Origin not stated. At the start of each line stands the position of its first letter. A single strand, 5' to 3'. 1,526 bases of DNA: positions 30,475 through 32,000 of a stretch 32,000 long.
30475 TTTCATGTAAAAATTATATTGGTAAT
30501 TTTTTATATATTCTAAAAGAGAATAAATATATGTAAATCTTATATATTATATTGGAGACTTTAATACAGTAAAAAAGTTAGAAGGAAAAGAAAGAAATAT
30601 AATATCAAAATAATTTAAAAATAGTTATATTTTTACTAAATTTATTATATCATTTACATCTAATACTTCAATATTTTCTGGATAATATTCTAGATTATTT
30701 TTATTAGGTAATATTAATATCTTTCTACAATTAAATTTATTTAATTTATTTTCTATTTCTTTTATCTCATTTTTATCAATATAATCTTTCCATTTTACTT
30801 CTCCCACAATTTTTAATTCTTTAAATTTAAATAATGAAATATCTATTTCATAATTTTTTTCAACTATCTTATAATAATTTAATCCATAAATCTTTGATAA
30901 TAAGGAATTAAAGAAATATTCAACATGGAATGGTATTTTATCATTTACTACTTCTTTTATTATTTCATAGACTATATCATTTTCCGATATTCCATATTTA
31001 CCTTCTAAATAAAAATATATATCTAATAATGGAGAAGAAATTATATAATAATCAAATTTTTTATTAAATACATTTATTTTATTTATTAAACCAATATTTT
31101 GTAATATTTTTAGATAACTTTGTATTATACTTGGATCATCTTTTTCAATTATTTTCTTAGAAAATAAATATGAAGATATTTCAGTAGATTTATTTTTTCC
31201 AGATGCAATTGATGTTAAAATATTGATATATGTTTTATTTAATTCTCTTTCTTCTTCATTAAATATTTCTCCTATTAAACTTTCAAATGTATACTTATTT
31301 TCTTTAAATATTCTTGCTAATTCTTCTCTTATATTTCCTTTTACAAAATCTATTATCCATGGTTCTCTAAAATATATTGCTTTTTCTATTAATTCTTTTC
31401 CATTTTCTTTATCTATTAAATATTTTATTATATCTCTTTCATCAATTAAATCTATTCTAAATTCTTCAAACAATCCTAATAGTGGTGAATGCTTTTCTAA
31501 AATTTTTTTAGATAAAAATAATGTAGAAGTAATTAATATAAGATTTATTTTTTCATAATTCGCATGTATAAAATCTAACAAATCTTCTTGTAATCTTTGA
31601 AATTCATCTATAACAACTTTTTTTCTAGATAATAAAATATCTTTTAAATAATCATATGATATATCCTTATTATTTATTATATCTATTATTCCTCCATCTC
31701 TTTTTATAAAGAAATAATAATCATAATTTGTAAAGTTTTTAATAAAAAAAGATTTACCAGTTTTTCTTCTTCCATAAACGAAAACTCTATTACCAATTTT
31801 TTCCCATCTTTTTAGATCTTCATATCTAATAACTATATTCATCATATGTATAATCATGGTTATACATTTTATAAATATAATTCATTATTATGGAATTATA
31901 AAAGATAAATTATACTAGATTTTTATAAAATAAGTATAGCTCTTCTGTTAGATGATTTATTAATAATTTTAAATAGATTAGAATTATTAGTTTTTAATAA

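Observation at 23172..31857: Loosely packed accessory island of NTPase-nuclease fusions, a toxin-antitoxin pair and a HIT-like enzyme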

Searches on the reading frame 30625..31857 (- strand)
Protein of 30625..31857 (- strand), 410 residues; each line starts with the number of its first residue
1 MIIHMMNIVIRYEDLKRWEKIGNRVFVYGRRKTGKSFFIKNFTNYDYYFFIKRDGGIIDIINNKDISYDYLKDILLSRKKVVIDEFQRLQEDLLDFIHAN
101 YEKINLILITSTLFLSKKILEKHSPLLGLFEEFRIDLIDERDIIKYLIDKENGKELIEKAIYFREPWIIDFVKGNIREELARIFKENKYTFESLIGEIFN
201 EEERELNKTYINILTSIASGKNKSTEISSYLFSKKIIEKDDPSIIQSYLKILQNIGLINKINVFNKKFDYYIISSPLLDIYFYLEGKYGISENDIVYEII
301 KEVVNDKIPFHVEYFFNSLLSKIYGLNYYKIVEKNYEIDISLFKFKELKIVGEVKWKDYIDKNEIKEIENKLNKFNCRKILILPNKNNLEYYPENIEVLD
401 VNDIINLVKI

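Call 6: search_protein_families(library=pfam, proteins=[window:30625-31857:-], max_evalue=0.01)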
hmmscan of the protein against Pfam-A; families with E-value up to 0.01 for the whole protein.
window:30625-31857:- (410 aa): 3 families
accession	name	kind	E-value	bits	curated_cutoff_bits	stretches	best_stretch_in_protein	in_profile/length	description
PF13173.12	AAA_14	-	2.5e-06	27.9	27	1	25-118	5-105/129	AAA domain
PF13479.12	AAA_24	-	6.5e-05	23.3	27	1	23-103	3-90/195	AAA domain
PF13401.12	AAA_22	-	0.002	18.9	27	0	69-109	73-121/130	AAA domain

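Call 7: search_protein_families(library=padloc, proteins=[window:30625-31857:-], max_evalue=0.01)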
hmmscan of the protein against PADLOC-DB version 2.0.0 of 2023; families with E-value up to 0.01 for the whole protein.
window:30625-31857:- (410 aa): 1 family
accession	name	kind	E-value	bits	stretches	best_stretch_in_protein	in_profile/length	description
PDLC04790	PDC-S01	-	0.0029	14.4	0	25-99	30-99/422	-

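Call 32: search_protein_families(library=ncbifam, proteins=[window:30625-31857:-], max_evalue=0.01)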
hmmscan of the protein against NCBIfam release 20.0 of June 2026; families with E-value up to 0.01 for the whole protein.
window:30625-31857:- (410 aa): 0 families

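Call 34: find_homologous_proteins(query=window:30625-31857:-, max_evalue=0.001)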
Query window:30625-31857:- (410 aa): 535 proteins with E <= 0.001 among 8000 candidates; the best 120 are listed.
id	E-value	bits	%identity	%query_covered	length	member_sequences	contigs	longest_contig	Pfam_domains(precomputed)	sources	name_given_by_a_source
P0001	2.1e-253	859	100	99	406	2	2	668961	PF13173.13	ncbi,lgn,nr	ncbi:ATPase [Nanobdella aerobiophila]|nr:ATPase [Nanobdella aerobiophila]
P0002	1.9e-164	566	64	99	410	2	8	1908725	PF13173.13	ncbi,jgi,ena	-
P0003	6.7e-163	561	64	100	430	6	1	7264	PF13173.13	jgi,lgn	jgi:hypothetical protein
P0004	3.9e-158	545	66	99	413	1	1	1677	PF13173.13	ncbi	ncbi:MAG: hypothetical protein ACP5G1_04630 [Nanopusillaceae archaeon]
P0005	2.5e-156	539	62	99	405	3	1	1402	PF13173.13,PF13401.13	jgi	-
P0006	1.4e-146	507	56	99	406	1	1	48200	PF13173.13,PF13401.13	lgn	-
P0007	1.6e-146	507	56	97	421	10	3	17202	PF13173.13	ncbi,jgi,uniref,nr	ncbi:hypothetical protein B9P99_00415 [Candidatus Marsarchaeota G1 archaeon OSP_B]|jgi:Archaea bacte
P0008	8.8e-146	504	58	99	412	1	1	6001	PF13173.13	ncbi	-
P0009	8.5e-142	491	56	99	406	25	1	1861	PF13173.13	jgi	-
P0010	2.6e-141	490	55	99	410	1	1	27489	PF13173.13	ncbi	-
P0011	5.7e-140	485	56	98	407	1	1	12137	PF13173.13,PF13401.13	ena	-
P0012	1.4e-139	484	58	99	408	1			PF13173.13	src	-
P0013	2.9e-139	483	55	99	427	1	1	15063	PF13173.13,PF13401.13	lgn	-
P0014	3.1e-137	476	57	99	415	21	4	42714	-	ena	-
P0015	3.0e-136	473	56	98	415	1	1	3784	PF13173.13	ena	-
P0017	5.4e-136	472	55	99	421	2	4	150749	-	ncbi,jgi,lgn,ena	-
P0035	6.1e-109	383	50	98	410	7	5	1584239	PF13173.13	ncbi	ncbi:MAG: AAA family ATPase [Candidatus Methanomethylicia archaeon]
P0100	5.6e-99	350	44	99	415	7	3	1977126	PF13173.13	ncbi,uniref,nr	ncbi:ATPase [Pyrococcus kukulkanii]|uniref:ATPase n=1 Tax=Pyrococcus kukulkanii TaxID=1609559 RepID=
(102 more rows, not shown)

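Call 36: find_encoding_contigs(protein=P0002, flank=6000, max_places=5)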
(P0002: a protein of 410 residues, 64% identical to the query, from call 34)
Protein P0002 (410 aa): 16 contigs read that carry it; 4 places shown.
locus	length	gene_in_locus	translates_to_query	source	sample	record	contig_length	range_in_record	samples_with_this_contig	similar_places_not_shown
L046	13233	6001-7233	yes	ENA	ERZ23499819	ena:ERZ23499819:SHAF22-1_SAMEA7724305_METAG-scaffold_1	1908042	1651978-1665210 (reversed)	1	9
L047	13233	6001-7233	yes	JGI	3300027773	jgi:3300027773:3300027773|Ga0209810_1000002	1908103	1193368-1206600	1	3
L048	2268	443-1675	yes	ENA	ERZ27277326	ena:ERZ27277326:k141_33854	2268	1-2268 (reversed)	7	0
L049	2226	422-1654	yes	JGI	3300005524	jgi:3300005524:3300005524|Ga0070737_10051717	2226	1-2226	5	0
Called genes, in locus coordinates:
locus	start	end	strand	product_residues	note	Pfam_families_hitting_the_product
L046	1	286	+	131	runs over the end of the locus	-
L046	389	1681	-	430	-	PF01266:DAO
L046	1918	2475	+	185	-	PF00857:Isochorismatase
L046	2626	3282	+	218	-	PF00005:ABC_tran, PF13304:AAA_21 (faint)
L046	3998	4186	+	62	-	-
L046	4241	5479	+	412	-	PF02687:FtsX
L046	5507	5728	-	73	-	PF00300:His_Phos_1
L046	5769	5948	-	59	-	PF00300:His_Phos_1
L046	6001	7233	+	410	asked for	PF13173:AAA_14 (weak)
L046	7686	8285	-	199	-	PF00300:His_Phos_1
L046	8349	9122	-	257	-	-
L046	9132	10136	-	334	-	PF06745:ATPase, PF08423:Rad51 (weak)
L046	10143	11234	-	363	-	-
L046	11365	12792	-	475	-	PF00083:Sugar_tr, PF07690:MFS_1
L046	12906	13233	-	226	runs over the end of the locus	PF14595:Thioredoxin_9 (faint), PF23357:DUF7088 (faint), PF00462:Glutaredoxin (weak), PF13192:Thioredoxin_3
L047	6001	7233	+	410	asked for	PF13173:AAA_14 (weak)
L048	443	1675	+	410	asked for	PF13173:AAA_14 (weak)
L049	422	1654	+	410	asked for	PF13173:AAA_14 (weak)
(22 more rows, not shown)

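Call 53: find_related_loci(query=window:30625-31857:-, collection=viral_contigs, flank=6000)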
Query window:30625-31857:- (410 aa) in viral_contigs; peptide patterns used: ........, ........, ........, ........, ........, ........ (x = any residue, [..] = any of these).
9 stretches matched a pattern, but none encodes a relative of the query by tblastn (E <= 1e-3).

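Call 55: find_encoding_contigs(protein=P0001, flank=10000, max_places=3)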
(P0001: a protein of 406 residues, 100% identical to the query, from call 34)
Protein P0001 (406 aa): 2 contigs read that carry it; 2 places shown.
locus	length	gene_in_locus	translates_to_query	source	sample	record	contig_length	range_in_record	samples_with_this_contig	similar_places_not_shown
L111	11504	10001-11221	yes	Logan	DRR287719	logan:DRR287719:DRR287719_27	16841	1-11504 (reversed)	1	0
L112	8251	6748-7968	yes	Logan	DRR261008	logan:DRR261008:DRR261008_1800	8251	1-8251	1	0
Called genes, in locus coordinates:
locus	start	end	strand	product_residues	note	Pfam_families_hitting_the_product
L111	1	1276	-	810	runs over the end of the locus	PF17900:Peptidase_M1_N, PF01433:Peptidase_M1, PF11838:ERAP1_C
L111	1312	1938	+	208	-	PF01694:Rhomboid, PF08551:DUF1751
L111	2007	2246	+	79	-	-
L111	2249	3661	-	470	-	PF00303:Thymidylat_synt, PF14251:PterinBD-DUF4346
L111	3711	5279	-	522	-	PF13632:Glyco_trans_2_3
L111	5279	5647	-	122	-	-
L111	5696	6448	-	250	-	-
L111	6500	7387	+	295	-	PF00924:MS_channel_2nd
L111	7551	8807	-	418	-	-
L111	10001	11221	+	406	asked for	PF13173:AAA_14 (weak)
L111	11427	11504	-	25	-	?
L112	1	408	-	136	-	?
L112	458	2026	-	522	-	PF13632:Glyco_trans_2_3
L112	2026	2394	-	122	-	-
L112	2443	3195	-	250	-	-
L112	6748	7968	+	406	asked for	PF13173:AAA_14 (weak)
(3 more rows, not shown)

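Call 62: search_solved_structures(query=window:30625-31857:-, max_evalue=0.1)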
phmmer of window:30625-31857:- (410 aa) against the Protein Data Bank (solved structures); distinct sequences matched with E-value up to 0.1: 0.

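Call 65: search_protein_families(library=pfam, alignment_id=A3, max_evalue=0.01)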
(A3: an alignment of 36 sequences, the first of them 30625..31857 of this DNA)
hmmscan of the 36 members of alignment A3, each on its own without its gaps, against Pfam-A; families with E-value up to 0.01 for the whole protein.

A. member 1, window:30625-31857:- (410 aa): 3 families
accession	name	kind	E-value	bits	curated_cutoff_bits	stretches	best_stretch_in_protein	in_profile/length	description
PF13173.12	AAA_14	-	2.5e-06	27.9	27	1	25-118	5-105/129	AAA domain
PF13479.12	AAA_24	-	6.5e-05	23.3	27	1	23-103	3-90/195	AAA domain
PF13401.12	AAA_22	-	0.002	18.9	27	0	69-109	73-121/130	AAA domain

B. families by the number of members that match (of 36 scanned): 14 families
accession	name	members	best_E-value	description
PF13173.12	AAA_14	36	5.8e-09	AAA domain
PF13401.12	AAA_22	34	2.7e-07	AAA domain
PF13479.12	AAA_24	11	5.9e-05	AAA domain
PF04471.18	Mrr_cat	7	0.00093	Restriction endonuclease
PF03008.20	DUF234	5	6.4e-05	Archaea bacterial proteins of unknown function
PF00004.35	AAA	4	0.0024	ATPase family associated with various cellular activities (AAA)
PF13191.12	AAA_16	2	0.001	AAA ATPase domain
PF05621.17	TniB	1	0.00032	Bacterial TniB protein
PF22600.2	MTPAP-like_central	1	0.00053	Poly(A) RNA polymerase, mitochondrial-like, central palm domain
PF04182.18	B-block_TFIIIC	1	0.00076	B-block binding subunit of TFIIIC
PF21248.3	SoFic-like_C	1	0.0045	Protein adenylyltransferase SoFic-like, C-terminal domain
PF01637.24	ATPase_2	1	0.0066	ATPase domain predominantly from Archaea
PF25304.1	WH_eIF2D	1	0.0078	eIF2D winged helix domain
PF01335.27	DED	1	0.0082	Death effector domain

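Call 68: predict_structure(alignment_id=A3)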
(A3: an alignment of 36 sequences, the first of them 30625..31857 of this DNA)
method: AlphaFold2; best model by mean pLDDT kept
length: 410 residues; sequences in the alignment: 36
mean_pLDDT: 91.0   pTM: 0.89
mean pLDDT of the five models: 91.0, 90.5, 90.2, 90.1, 89.9
residues with pLDDT >= 90: 314; 70-90: 66; 50-70: 25; < 50: 5
segments of 3 or more residues with pLDDT < 50: 1-5
pLDDT, mean of each block of 10 residues (from residue 1): 58 95 90 90 95 94 96 94 92 90 92 67 75 93 96 97 94 95 92 67 71 96 96 94 91 88 93 96 95 93 97 97 96 91 96 97 97 97 97 97 96
secondary structure, 60 per line:
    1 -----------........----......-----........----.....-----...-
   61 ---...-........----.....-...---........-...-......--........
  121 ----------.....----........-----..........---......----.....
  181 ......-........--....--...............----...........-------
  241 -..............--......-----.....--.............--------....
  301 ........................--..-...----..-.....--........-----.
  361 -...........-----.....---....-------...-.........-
elements in order: H12-19 E24-29 H35-42 E47-51 E57-59 E64-66 H68-75 E80-84 H92-99 E105-110 H113-120 E131-135 H140-147 H153-162 H166-171 H176-186 H188-195 H198-201 H204-218 H224-233 H242-255 E258-263 E269-273 H276-288 H297-324 E330-332 E340-344 E347-354 H362-372 E378-382 E397-399 H401-409

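Call 71: fold_search(model_id=the predicted structure, library=pdb)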
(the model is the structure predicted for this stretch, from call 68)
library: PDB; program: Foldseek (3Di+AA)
matches with E <= 10: 910; with E <= 0.001: 50
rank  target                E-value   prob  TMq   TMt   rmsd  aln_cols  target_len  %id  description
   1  2qby_A                3.4e-06  1.00  0.26  0.27  11.0       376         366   14  Crystal structure of a heterodimer of Cdc6/Orc1 initiators bound to origin DNA (from S. solfataricus) (released 2007-09-11)
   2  9bcx_I                5.8e-06  1.00  0.21  0.24  17.4       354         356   13  Cryo-EM structure of the S. cerevisiae ORC-Cdc6-Mcm2-7-DNA complex with a fully closed Mcm2-Mcm5 DNA entry gate (released 2025-01-01)
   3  7xc2_A                1.4e-05  1.00  0.42  0.23   7.0       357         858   14  Cryo EM structure of oligomeric complex formed by wheat CNL Sr35 and the effector AvrSr35 of the wheat stem rust patho (released 2022-09-21)
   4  9cc9_G                2.8e-05  1.00  0.41  0.22   7.4       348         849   11  Dodecameric state of the NRC4 resistosome (released 2024-09-11)
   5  7tjh_I                3.3e-05  1.00  0.22  0.23  18.7       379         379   12  S. cerevisiae ORC bound to 84 bp ARS1 DNA and Cdc6 (state 1) with flexible Orc6 N-terminal domain (released 2022-10-05)
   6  2v1u_A                5.1e-05  1.00  0.27  0.28  10.6       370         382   13  STRUCTURE OF THE AEROPYRUM PERNIX ORC1 PROTEIN IN COMPLEX WITH DNA (released 2007-09-18)
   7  2qby_B                5.1e-05  1.00  0.25  0.27  13.5       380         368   12  Crystal structure of a heterodimer of Cdc6/Orc1 initiators bound to origin DNA (from S. solfataricus) (released 2007-09-11)
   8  8s0c_E                5.4e-05  1.00  0.25  0.27  18.1       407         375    9  H. sapiens ORC1-5 bound to double stranded DNA as part of the MCM-ORC complex (released 2024-10-02)
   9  9cc8_A                6.6e-05  1.00  0.46  0.25   5.7       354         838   10  Hexameric state of the NRC4 resistosome (released 2024-09-11)
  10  9ria_B                8.2e-05  1.00  0.45  0.24   6.3       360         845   11  Cryo-EM structure of tomato NRC3-AVRcap1b complex (released 2025-07-23)
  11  8vap_D                8.6e-05  1.00  0.28  0.31  15.5       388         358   11  Structure of the E. coli clamp loader bound to the beta clamp in a Fully-Open conformation (released 2024-03-27)
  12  9cc9_A                9.1e-05  1.00  0.42  0.22   6.9       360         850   11  Dodecameric state of the NRC4 resistosome (released 2024-09-11)
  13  7jk5_A                9.1e-05  1.00  0.25  0.26  15.5       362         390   12  Structure of Drosophila ORC bound to DNA (released 2020-09-09)
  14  7jgr_A                1.1e-04  1.00  0.24  0.24  16.0       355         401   12  Structure of Drosophila ORC bound to DNA (84 bp) and Cdc6 (released 2020-09-09)
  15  4m9s_B                1.2e-04  1.00  0.35  0.29  12.4       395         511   14  crystal structure of CED-4 bound CED-3 fragment (released 2013-10-23)
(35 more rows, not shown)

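Call 84: search_protein_families(library=padloc, alignment_id=A3, max_evalue=0.001)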
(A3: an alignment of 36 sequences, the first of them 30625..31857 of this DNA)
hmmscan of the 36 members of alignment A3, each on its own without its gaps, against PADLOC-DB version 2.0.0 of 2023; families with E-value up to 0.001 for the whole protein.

A. member 1, window:30625-31857:- (410 aa): 0 families

B. families by the number of members that match (of 36 scanned): 6 families
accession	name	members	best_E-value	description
PDLC04789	PDC-S01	25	3.1e-09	-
PDLC04790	PDC-S01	25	8.7e-09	-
PDLC04984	PDC-S27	17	1.2e-06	-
PDLC04787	PDC-S01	4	1.4e-05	-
PDLC04791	PDC-S01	3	1.9e-08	-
PDLC04792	PDC-S01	1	0.00067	-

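Call 85: find_encoding_contigs(protein=P0100, flank=7000, max_places=2)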
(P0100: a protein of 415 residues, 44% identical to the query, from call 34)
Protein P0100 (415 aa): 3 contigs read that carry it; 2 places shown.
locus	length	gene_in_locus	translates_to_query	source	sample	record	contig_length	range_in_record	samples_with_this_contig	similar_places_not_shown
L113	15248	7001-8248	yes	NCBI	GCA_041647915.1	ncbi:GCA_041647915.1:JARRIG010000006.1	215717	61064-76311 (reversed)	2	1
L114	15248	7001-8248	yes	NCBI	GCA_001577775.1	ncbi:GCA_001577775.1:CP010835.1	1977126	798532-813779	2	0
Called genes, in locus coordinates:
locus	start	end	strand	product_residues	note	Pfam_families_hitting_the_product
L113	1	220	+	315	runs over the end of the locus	PF02729:OTCace_N, PF00185:OTCace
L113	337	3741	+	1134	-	PF07705:CARDB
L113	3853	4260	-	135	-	PF01842:ACT, PF22629:ACT_AHAS_ss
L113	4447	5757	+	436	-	PF04282:DUF438, PF01814:Hemerythrin, PF13596:PAS_10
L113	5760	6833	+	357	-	PF01321:Creatinase_N, PF00557:Peptidase_M24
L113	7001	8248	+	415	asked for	PF13173:AAA_14 (weak)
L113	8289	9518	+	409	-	PF00162:PGK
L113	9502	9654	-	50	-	PF05168:HEPN (weak)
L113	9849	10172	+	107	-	PF01850:PIN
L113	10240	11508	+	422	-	PF00483:NTP_transferase, PF01128:IspD (weak), PF12804:NTP_transf_3, PF01066:CDP-OH_P_transf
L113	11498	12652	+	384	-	PF09445:Methyltransf_15 (weak), PF13847:Methyltransf_31 (weak), PF13649:Methyltransf_25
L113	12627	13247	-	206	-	PF03367:Zn_ribbon_ZPR1 (weak), PF22794:jr-ZPR1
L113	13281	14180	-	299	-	PF00251:Glyco_hydro_32N, PF04616:Glyco_hydro_43 (faint), PF04041:Glyco_hydro_130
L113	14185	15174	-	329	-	PF00005:ABC_tran, PF13401:AAA_22 (faint), PF08352:oligo_HPY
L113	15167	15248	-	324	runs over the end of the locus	PF02463:SMC_N (weak), PF00005:ABC_tran, PF13304:AAA_21 (weak), PF08352:oligo_HPY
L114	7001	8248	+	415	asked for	PF13173:AAA_14 (weak)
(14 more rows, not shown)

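Call 86: find_encoding_contigs(protein=P0035, flank=7000, max_places=2)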
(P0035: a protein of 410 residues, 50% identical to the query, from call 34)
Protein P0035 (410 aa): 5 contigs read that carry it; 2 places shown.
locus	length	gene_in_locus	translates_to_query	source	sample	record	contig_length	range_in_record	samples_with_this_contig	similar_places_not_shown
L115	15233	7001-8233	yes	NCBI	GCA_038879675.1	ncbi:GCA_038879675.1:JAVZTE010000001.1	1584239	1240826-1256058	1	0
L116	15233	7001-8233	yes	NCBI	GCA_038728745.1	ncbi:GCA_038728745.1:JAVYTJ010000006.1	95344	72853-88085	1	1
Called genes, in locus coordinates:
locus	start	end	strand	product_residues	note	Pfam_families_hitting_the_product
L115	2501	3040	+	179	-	PF01596:Methyltransf_3, PF01135:PCMT (weak), PF13847:Methyltransf_31, PF13578:Methyltransf_24, PF13649:Methyltransf_25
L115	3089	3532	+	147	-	PF01726:LexA_DNA_bind (weak)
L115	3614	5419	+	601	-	PF09826:Beta_propel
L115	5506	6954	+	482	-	PF00083:Sugar_tr, PF07690:MFS_1, PF03137:OATP (weak), PF07690:MFS_1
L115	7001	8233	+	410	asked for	PF13173:AAA_14 (weak)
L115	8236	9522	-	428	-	PF00557:Peptidase_M24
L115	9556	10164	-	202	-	PF03167:UDG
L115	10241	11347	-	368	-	PF02926:THUMP, PF14419:SPOUT_MTase_2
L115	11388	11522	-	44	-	-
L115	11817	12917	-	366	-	PF01637:ATPase_2, PF13401:AAA_22 (faint), PF13173:AAA_14 (faint), PF21100:WHD_MCM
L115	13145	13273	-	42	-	-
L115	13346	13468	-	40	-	-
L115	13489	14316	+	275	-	-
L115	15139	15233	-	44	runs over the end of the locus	-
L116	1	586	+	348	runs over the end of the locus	PF00850:Hist_deacetyl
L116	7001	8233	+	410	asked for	PF13173:AAA_14 (weak)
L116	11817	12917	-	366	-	PF01637:ATPase_2, PF13401:AAA_22 (faint), PF13173:AAA_14 (faint), PF21100:WHD_MCM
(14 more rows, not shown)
